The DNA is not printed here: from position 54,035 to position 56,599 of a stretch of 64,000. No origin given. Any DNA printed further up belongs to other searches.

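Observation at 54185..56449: Triple fusion PurQ-PurC-PurE (glutaminase + SAICAR synthetase + AIR carboxylase)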

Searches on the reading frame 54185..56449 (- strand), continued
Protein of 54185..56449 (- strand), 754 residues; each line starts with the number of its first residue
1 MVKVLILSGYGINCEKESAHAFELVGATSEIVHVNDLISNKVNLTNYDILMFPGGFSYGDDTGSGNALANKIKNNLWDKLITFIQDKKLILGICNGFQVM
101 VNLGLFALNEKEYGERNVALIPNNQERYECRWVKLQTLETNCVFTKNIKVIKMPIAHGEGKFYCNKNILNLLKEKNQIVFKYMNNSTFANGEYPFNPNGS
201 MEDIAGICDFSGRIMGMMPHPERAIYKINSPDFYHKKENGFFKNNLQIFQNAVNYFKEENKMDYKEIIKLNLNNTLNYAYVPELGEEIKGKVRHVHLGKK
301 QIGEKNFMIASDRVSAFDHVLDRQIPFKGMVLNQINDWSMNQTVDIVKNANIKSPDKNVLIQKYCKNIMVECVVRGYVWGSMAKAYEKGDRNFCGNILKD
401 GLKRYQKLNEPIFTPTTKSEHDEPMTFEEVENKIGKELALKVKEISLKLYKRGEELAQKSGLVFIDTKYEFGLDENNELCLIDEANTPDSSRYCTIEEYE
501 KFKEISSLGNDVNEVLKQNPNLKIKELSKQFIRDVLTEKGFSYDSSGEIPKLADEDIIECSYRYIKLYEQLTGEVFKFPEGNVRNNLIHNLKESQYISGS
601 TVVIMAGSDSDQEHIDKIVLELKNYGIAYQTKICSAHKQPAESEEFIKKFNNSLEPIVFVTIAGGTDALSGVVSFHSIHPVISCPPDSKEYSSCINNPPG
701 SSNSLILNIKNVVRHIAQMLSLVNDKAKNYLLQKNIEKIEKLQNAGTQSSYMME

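Call 23: search_protein_families(library=pfam, proteins=[P0005, P0006, P0008, P0082, P0089, P0002, P0011, P0017], max_evalue=0.00001)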
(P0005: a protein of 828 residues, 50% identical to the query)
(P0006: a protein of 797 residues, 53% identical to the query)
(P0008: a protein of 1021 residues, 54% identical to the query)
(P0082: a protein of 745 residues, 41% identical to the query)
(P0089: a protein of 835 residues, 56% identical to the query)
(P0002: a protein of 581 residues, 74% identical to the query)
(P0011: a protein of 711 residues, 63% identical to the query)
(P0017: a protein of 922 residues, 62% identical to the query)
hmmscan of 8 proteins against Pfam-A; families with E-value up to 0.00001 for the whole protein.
P0005 (828 aa): 3 families
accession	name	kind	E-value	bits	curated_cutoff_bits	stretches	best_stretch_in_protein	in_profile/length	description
PF13507.12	GATase_5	-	7e-84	281.4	27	1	3-268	1-260/260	CobB/CobQ-like glutamine amidotransferase domain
PF01259.24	SAICAR_synt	-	7e-51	173.7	20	1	355-569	3-204/233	SAICAR synthetase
PF00731.26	AIRC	-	5.6e-22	78.3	30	1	677-808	3-141/148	AIR carboxylase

P0006 (797 aa): 3 families
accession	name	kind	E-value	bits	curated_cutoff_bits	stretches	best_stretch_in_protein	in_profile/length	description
PF13507.12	GATase_5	-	4.4e-79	265.7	27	1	3-268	1-260/260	CobB/CobQ-like glutamine amidotransferase domain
PF01259.24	SAICAR_synt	-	2.6e-50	171.8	20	1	324-540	3-204/233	SAICAR synthetase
PF00731.26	AIRC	-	5.2e-22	78.4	30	1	646-780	3-144/148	AIR carboxylase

P0008 (1021 aa): 7 families
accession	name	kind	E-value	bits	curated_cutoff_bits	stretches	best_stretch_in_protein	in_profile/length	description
PF13507.12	GATase_5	-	9.4e-84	281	27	1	2-267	1-260/260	CobB/CobQ-like glutamine amidotransferase domain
PF02222.28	ATP-grasp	-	1.2e-59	201.4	27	1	756-933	2-179/179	ATP-grasp domain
PF01259.24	SAICAR_synt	-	6.4e-51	173.8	20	1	332-544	3-203/233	SAICAR synthetase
PF22660.2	RS_preATP-grasp-like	-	1.7e-22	80.1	27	1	649-748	2-98/98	Ribonucleotide synthetase preATP-grasp domain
PF17769.7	PurK_C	-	2.3e-13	50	22.6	1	954-1012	1-53/56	Phosphoribosylaminoimidazole carboxylase C-terminal domain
PF07478.18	Dala_Dala_lig_C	-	6.4e-07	29.5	24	1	757-914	2-173/204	D-ala D-ala ligase C-terminus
PF02786.22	CPSase_L_D2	-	2.9e-06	27.4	19.8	1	749-922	1-185/211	Carbamoyl-phosphate synthase L chain, ATP binding domain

P0082 (745 aa): 5 families
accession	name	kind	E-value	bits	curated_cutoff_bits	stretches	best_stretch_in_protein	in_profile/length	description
PF13507.12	GATase_5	-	3.6e-87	292.2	27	1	3-258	1-260/260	CobB/CobQ-like glutamine amidotransferase domain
PF01259.24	SAICAR_synt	-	4.3e-73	246.4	20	1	316-554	2-223/233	SAICAR synthetase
PF00731.26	AIRC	-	6.3e-27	94.4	30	1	618-744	3-130/148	AIR carboxylase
PF01965.30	DJ-1_PfpI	-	2.3e-07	31.2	26.6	1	27-110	41-115/165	DJ-1/PfpI family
PF07685.20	GATase_3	-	2.9e-06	27.5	27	1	43-103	34-89/196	CobB/CobQ-like glutamine amidotransferase domain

P0089 (835 aa): 3 families
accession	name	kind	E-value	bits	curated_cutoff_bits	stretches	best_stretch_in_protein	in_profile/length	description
PF13507.12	GATase_5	-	8.4e-84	281.1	27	1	13-278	1-260/260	CobB/CobQ-like glutamine amidotransferase domain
PF01259.24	SAICAR_synt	-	7e-26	91.9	20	1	547-755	18-205/233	SAICAR synthetase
PF00731.26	AIRC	-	7.9e-20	71.3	30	1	308-443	1-144/148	AIR carboxylase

P0002 (581 aa): 3 families
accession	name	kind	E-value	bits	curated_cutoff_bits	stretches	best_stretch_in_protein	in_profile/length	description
PF01259.24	SAICAR_synt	-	6.4e-56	190.2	20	1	130-371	4-227/233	SAICAR synthetase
PF13507.12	GATase_5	-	3.2e-25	89.1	27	1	1-97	157-260/260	CobB/CobQ-like glutamine amidotransferase domain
PF00731.26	AIRC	-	1.4e-23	83.5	30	1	429-564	2-144/148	AIR carboxylase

P0011 (711 aa): 3 families
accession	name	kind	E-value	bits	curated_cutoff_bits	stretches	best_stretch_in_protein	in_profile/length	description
PF00551.24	Formyl_trans_N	-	2.8e-49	167.8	26.1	1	4-185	2-181/181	Formyl transferase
PF01259.24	SAICAR_synt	-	3.4e-49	168.1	20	1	247-470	3-215/233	SAICAR synthetase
PF00731.26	AIRC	-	5.5e-23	81.6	30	1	568-702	3-144/148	AIR carboxylase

P0017 (922 aa): 5 families
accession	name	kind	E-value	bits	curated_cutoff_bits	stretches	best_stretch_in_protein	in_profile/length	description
PF01071.24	GARS_A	-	3.8e-73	245.9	27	1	101-292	1-194/194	Phosphoribosylglycinamide synthetase, ATP-grasp (A) domain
PF01259.24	SAICAR_synt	-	1.9e-49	169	20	1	456-671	3-211/233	SAICAR synthetase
PF02844.21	GARS_N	-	2.8e-35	121.5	29.5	1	1-100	1-100/100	Phosphoribosylglycinamide synthetase, N domain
PF02843.22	GARS_C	-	5.4e-32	110.4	34.8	1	327-415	1-92/92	Phosphoribosylglycinamide synthetase, C domain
PF00731.26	AIRC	-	1.5e-25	89.9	30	1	776-909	3-143/148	AIR carboxylase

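Call 29: search_protein_representatives(protein=window:54185-56449:-)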
Query: 754 residues. Proteins with E-value up to 0.001 (for the whole library): 11130; up to 1e-10: 5265; up to 1e-30: 908. The best 150 are listed.
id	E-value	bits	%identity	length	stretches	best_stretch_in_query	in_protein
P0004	3.7e-276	934.7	52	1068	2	264-745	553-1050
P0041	7.1e-185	632.9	60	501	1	263-746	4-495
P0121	2.7e-139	482.2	52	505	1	276-746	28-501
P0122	2.1e-131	456.1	51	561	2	262-575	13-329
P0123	1.0e-125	437.3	51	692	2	261-607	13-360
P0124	1.5e-123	430.1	45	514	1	264-745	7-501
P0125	9.1e-121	421.0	48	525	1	261-746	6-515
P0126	1.6e-119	416.9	51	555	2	355-746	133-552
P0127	1.8e-112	393.5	47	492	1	262-689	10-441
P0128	6.2e-105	368.6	47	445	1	325-746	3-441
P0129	5.4e-104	365.5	46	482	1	263-693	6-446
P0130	6.6e-97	342.1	61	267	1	263-506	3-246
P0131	2.5e-96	340.2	59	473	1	3-263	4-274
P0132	2.2e-90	320.5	53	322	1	342-645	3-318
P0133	3.4e-90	319.9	55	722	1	3-272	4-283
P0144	4.9e-75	269.8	38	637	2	266-587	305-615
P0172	4.3e-61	223.7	36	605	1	5-505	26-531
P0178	2.3e-60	221.3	45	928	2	267-576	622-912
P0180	4.1e-60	220.4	35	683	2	284-574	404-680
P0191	4.2e-57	210.5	46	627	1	3-257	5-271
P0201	4.8e-56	207.0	38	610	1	257-697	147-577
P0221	2.4e-54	201.4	39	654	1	290-696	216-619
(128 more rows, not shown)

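Call 30: search_protein_families(library=pfam, proteins=[P0133, P0131, P0172, P0191, P0144, P0123, P0178, P0180, P0201, P0221], max_evalue=0.00001)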
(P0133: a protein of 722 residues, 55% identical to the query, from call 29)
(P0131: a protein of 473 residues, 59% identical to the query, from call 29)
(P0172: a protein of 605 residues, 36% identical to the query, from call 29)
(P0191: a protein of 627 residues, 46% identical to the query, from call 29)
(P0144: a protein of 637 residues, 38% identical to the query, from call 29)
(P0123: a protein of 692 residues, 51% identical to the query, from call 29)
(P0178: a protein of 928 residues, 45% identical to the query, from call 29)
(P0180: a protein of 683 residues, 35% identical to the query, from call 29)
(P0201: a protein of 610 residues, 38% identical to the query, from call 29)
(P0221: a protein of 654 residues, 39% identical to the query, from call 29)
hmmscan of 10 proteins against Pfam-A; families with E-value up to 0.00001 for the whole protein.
P0133 (722 aa): 2 families
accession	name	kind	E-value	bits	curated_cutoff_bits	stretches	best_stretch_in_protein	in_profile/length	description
PF13507.12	GATase_5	-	4.8e-82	275.4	27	1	2-265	1-260/260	CobB/CobQ-like glutamine amidotransferase domain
PF02769.27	AIRS_C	-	2.1e-13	51.2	23.1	1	566-721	1-146/156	AIR synthase related protein, C-terminal domain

P0131 (473 aa): 1 family
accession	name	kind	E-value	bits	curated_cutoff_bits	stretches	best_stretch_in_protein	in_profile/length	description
PF13507.12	GATase_5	-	1.3e-84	283.8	27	1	2-267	1-260/260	CobB/CobQ-like glutamine amidotransferase domain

P0172 (605 aa): 2 families
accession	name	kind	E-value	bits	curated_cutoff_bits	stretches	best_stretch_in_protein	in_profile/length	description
PF13507.12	GATase_5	-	7.1e-60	202.7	27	1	25-302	4-255/260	CobB/CobQ-like glutamine amidotransferase domain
PF01259.24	SAICAR_synt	-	2.8e-55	188.1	20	1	315-559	2-226/233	SAICAR synthetase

P0191 (627 aa): 3 families
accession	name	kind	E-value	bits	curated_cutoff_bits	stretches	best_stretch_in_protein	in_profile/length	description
PF13507.12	GATase_5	-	3.5e-80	269.3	27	1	3-270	1-260/260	CobB/CobQ-like glutamine amidotransferase domain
PF02769.27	AIRS_C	-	4.1e-22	79.4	23.1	1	450-620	1-152/156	AIR synthase related protein, C-terminal domain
PF00586.29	AIRS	-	5.6e-21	75.5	24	1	325-438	5-112/112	AIR synthase related protein, N-terminal domain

P0144 (637 aa): 2 families
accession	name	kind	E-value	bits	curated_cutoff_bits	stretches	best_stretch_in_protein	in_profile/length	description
PF13507.12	GATase_5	-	6.7e-95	317.5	27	1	1-255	18-260/260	CobB/CobQ-like glutamine amidotransferase domain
PF01259.24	SAICAR_synt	-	4.7e-67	226.6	20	1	330-576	3-229/233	SAICAR synthetase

P0123 (692 aa): 2 families
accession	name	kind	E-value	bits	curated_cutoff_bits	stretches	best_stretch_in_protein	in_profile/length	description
PF00731.26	AIRC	-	1.9e-52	177.2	30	1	384-524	2-142/148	AIR carboxylase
PF01259.24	SAICAR_synt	-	3.9e-51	174.5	20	1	40-248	3-203/233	SAICAR synthetase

P0178 (928 aa): 4 families
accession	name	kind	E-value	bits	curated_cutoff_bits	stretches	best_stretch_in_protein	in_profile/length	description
PF01259.24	SAICAR_synt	-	1.4e-68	231.6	20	1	642-876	2-221/233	SAICAR synthetase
PF00731.26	AIRC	-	6.4e-40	136.5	30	1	4-121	2-128/148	AIR carboxylase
PF02769.27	AIRS_C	-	4.3e-24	85.9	23.1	1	421-583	2-149/156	AIR synthase related protein, C-terminal domain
PF00586.29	AIRS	-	6.4e-19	68.9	24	1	302-408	13-112/112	AIR synthase related protein, N-terminal domain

P0180 (683 aa): 2 families
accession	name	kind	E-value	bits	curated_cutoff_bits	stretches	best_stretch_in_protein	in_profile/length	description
PF01259.24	SAICAR_synt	-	7.4e-69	232.5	20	1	408-654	3-230/233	SAICAR synthetase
PF13507.12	GATase_5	-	5.1e-46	157.3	27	1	3-227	3-231/260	CobB/CobQ-like glutamine amidotransferase domain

P0201 (610 aa): 2 families
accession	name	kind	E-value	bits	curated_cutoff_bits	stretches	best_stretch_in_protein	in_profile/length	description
PF01259.24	SAICAR_synt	-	3.8e-63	213.8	20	1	179-421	5-226/233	SAICAR synthetase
PF00731.26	AIRC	-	6.4e-30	104.1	30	1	483-607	3-128/148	AIR carboxylase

P0221 (654 aa): 3 families
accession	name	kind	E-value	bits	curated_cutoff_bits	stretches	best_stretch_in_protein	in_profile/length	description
PF01259.24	SAICAR_synt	-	2.9e-60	204.4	20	1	214-456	3-227/233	SAICAR synthetase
PF00551.24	Formyl_trans_N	-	2.8e-32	112.4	26.1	1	5-186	2-179/181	Formyl transferase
PF00731.26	AIRC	-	4.9e-25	88.2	30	1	522-636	2-112/148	AIR carboxylase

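Call 31: find_encoding_contigs(protein=P0006, flank=6000, max_places=2)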
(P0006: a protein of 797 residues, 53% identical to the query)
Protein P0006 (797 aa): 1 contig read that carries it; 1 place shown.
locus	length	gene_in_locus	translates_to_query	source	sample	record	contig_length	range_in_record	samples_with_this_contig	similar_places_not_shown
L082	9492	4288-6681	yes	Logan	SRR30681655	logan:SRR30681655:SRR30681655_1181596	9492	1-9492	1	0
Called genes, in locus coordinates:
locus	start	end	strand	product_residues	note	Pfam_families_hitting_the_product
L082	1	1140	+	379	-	?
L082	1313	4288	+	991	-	PF18072:FGAR-AT_linker, PF00586:AIRS, PF02769:AIRS_C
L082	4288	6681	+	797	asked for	PF13507:GATase_5, PF01259:SAICAR_synt, PF00731:AIRC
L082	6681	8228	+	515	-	PF00206:Lyase_1, PF08328:ASL_C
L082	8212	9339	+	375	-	PF00586:AIRS, PF02769:AIRS_C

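Call 32: find_encoding_contigs(protein=P0008, flank=8000, max_places=2)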
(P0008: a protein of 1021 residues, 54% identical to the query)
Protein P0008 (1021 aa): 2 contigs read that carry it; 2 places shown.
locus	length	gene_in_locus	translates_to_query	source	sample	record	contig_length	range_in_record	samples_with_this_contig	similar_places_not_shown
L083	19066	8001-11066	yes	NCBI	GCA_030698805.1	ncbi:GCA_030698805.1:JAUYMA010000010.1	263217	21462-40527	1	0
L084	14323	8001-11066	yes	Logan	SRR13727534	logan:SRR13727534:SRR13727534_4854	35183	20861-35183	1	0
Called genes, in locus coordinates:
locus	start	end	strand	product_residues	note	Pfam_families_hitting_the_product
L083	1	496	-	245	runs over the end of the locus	PF03641:Lysine_decarbox (weak), PF18306:LDcluster4 (weak)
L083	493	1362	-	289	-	PF00156:Pribosyltran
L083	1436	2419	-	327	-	PF01047:MarR (faint), PF12802:MarR_2 (faint), PF13404:HTH_AsnC-type, PF13412:HTH_24, PF01037:AsnC_trans_reg (faint), PF13404:HTH_AsnC-type, PF13412:HTH_24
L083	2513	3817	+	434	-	PF00733:Asn_synthase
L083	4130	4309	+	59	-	PF23477:zf_Tbcl_2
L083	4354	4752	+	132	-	PF01641:SelR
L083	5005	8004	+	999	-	PF18072:FGAR-AT_linker, PF00586:AIRS (weak), PF02769:AIRS_C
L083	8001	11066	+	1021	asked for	PF13507:GATase_5, PF01259:SAICAR_synt, PF22660:RS_preATP-grasp-like, PF02222:ATP-grasp, PF02786:CPSase_L_D2 (weak), PF07478:Dala_Dala_lig_C (weak), PF17769:PurK_C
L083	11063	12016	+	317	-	PF00731:AIRC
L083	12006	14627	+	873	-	PF00206:Lyase_1, PF10397:ADSL_C, PF00586:AIRS, PF02769:AIRS_C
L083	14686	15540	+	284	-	PF00551:Formyl_trans_N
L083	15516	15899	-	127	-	-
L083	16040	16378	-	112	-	-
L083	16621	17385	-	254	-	PF13489:Methyltransf_23 (faint), PF08241:Methyltransf_11, PF08242:Methyltransf_12, PF13649:Methyltransf_25, PF13847:Methyltransf_31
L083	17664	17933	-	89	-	PF02656:DUF202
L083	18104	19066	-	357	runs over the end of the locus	-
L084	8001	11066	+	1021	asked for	PF13507:GATase_5, PF01259:SAICAR_synt, PF22660:RS_preATP-grasp-like, PF02222:ATP-grasp, PF02786:CPSase_L_D2 (weak), PF07478:Dala_Dala_lig_C (weak), PF17769:PurK_C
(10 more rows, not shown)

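Call 33: find_encoding_contigs(protein=P0082, flank=6000, max_places=2)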
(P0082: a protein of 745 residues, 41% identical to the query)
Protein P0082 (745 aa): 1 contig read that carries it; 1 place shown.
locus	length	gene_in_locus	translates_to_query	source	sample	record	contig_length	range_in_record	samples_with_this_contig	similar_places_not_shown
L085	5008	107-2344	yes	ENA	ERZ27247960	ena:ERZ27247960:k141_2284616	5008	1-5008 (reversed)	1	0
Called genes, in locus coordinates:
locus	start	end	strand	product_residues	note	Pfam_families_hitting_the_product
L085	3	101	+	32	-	?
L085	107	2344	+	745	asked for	PF01965:DJ-1_PfpI (weak), PF13507:GATase_5, PF07685:GATase_3 (weak), PF01259:SAICAR_synt, PF00731:AIRC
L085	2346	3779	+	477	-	PF00206:Lyase_1, PF10397:ADSL_C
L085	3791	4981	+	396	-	-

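Call 34: find_encoding_contigs(protein=P0089, flank=6000, max_places=2)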
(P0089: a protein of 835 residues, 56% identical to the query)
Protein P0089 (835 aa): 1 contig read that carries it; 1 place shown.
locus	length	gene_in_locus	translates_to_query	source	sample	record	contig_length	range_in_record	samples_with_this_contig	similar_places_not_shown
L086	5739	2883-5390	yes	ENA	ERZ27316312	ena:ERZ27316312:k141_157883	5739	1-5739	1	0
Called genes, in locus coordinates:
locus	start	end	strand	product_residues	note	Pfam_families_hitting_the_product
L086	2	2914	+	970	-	?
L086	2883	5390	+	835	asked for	PF13507:GATase_5, PF00731:AIRC, PF01259:SAICAR_synt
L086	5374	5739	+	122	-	?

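Call 42: find_encoding_contigs(protein=P0002, flank=5000, max_places=3)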
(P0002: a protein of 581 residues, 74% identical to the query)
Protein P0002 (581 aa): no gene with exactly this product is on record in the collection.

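Call 43: find_encoding_contigs(protein=P0005, flank=5000, max_places=2)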
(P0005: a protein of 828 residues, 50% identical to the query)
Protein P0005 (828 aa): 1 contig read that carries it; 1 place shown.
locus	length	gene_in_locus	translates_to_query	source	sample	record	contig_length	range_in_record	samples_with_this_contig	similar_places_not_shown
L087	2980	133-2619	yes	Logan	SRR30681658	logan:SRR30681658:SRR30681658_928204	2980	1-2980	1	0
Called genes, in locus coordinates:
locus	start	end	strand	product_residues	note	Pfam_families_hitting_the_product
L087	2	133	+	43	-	?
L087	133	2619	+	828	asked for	PF13507:GATase_5, PF01259:SAICAR_synt, PF00731:AIRC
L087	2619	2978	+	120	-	?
